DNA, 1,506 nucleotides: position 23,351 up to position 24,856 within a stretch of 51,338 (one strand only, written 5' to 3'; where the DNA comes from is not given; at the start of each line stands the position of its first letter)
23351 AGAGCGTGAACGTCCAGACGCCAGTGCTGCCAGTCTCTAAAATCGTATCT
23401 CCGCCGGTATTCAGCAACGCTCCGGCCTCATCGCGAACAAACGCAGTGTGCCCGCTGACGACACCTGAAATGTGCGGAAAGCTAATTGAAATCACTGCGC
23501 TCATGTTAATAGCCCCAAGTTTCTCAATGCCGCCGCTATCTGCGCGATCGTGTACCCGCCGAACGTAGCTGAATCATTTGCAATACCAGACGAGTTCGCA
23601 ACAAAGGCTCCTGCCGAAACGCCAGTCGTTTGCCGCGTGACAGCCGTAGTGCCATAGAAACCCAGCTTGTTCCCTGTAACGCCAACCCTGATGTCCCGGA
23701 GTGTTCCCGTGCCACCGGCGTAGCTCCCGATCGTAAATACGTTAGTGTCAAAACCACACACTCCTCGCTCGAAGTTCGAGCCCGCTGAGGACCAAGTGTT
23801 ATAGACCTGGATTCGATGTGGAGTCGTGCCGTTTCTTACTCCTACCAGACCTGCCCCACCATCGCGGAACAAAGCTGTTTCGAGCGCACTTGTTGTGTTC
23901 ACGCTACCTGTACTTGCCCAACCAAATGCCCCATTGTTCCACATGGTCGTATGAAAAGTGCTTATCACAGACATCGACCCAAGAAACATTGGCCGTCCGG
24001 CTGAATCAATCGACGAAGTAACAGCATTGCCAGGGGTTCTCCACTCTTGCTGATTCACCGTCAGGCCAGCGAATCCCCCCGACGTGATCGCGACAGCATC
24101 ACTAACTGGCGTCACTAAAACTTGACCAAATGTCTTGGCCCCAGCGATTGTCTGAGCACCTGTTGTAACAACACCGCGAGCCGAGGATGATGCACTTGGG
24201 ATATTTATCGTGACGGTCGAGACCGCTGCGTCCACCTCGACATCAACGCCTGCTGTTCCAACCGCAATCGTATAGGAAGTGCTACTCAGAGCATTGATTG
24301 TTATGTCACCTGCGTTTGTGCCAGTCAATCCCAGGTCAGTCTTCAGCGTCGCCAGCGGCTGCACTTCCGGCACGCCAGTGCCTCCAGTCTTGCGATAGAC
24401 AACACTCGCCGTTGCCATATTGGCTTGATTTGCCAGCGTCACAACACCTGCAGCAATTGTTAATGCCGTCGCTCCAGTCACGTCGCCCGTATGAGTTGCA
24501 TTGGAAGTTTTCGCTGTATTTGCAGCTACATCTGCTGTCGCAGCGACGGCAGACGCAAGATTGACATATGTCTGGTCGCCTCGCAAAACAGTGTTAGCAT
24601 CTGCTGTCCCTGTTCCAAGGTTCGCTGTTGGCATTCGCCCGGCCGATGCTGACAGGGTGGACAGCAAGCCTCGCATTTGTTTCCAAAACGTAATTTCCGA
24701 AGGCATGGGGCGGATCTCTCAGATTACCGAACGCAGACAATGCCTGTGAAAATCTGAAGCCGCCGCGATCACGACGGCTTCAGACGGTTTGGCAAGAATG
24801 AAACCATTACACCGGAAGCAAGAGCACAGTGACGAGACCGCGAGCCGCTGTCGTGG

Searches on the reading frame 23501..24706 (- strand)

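Call 9: search_protein_families(library=phrogs, proteins=[window:23501-24706:-], max_evalue=0.001)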
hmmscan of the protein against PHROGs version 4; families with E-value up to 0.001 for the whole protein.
window:23501-24706:- (401 aa): 0 families

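Call 60: search_protein_families(library=pfam, proteins=[window:23501-24706:-], max_evalue=0.01)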
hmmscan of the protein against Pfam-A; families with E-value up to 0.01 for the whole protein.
window:23501-24706:- (401 aa): 1 family
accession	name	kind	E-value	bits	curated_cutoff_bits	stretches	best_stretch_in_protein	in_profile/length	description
PF18338.7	BppL_N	-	0.00032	20.6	25.8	1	179-193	6-20/25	Lower baseplate protein N-terminal domain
